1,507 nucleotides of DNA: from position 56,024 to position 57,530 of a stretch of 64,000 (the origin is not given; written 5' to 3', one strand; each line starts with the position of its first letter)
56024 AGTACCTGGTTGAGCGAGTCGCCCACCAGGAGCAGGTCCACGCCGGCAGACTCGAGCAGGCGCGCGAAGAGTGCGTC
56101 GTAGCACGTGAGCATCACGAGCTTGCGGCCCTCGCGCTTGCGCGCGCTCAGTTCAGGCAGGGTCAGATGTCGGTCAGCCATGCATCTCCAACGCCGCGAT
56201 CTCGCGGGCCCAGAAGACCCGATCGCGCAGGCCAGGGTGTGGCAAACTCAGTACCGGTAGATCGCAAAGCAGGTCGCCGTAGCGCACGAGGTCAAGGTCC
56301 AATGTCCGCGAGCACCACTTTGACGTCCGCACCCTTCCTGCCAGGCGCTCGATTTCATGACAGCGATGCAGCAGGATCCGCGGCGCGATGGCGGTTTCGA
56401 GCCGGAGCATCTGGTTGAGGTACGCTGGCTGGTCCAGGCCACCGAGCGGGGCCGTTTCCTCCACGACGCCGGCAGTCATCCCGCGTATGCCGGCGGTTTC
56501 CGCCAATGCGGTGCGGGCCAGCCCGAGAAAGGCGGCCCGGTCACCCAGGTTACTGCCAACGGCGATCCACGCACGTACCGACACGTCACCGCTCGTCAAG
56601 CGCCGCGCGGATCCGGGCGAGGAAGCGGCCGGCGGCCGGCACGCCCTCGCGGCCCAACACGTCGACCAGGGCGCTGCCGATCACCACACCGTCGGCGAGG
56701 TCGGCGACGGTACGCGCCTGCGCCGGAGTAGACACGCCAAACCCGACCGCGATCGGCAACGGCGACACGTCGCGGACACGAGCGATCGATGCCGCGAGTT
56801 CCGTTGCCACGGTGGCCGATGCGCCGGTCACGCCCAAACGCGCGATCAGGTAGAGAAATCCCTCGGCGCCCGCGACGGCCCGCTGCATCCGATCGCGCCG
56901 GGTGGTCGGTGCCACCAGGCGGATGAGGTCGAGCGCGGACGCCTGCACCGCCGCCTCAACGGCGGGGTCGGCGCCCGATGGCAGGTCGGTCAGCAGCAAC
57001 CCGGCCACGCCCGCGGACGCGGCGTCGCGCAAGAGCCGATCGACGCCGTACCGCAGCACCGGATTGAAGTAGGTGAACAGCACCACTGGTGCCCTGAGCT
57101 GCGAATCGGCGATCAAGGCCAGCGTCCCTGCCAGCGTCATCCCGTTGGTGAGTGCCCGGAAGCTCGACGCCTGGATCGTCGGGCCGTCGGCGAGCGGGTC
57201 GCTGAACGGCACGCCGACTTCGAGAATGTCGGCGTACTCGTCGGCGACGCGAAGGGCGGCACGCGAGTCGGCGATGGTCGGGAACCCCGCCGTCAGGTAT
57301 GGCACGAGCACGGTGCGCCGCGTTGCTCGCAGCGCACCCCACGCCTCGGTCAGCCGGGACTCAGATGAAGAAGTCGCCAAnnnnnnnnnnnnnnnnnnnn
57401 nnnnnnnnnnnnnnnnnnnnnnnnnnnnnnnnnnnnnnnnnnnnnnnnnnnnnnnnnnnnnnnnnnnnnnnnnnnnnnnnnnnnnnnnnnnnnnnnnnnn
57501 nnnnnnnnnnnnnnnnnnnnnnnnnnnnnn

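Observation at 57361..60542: HEAT-repeat + HD-GYP signalling gene pair wedged between trpB and trpA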

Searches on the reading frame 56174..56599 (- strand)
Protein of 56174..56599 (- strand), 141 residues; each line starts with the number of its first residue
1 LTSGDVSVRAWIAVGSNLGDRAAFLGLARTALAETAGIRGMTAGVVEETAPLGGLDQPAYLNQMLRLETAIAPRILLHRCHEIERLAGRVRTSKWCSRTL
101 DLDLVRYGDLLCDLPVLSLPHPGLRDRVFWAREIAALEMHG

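Call 6: search_protein_families(library=pfam, proteins=[window:56174-56599:-], max_evalue=0.01)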
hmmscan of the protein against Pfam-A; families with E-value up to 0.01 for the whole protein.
window:56174-56599:- (141 aa): 1 family
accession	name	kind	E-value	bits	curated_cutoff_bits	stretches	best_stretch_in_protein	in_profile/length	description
PF01288.25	HPPK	-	1.1e-26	94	25.7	1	12-137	2-114/116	7,8-dihydro-6-hydroxymethylpterin-pyrophosphokinase (HPPK)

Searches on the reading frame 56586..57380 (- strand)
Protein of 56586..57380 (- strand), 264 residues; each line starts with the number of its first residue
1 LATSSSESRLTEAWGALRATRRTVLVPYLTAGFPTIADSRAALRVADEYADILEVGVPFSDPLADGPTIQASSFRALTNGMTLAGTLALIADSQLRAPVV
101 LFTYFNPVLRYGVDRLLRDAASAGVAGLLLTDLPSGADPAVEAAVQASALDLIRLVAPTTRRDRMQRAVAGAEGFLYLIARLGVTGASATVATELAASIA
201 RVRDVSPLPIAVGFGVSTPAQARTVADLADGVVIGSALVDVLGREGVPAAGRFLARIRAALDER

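Call 6: search_protein_families(library=pfam, proteins=[window:56586-57380:-], max_evalue=0.01)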
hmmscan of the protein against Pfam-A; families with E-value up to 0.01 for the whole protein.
window:56586-57380:- (264 aa): 1 family
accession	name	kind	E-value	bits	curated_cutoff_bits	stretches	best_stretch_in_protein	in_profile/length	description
PF00290.26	Trp_syntA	-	1.1e-77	261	27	1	17-244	4-235/259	Tryptophan synthase alpha chain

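Call 7: search_protein_families(library=ncbifam, proteins=[window:56586-57380:-], max_evalue=0.01)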
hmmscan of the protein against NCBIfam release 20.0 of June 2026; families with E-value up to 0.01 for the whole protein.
window:56586-57380:- (264 aa): 3 families
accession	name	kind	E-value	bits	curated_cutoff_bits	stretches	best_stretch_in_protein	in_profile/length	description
TIGR00262.1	trpA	equivalog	3e-66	222.9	102.35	1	17-245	4-237/256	tryptophan synthase subunit alpha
NF009621.0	PRK13125.1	equivalog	1.1e-27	96.9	234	1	21-263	2-242/244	tryptophan synthase subunit alpha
TIGR01768.1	GGGP-family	subfamily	0.0043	16.6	113.25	0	185-237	159-210/224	geranylgeranylglyceryl phosphate synthase family protein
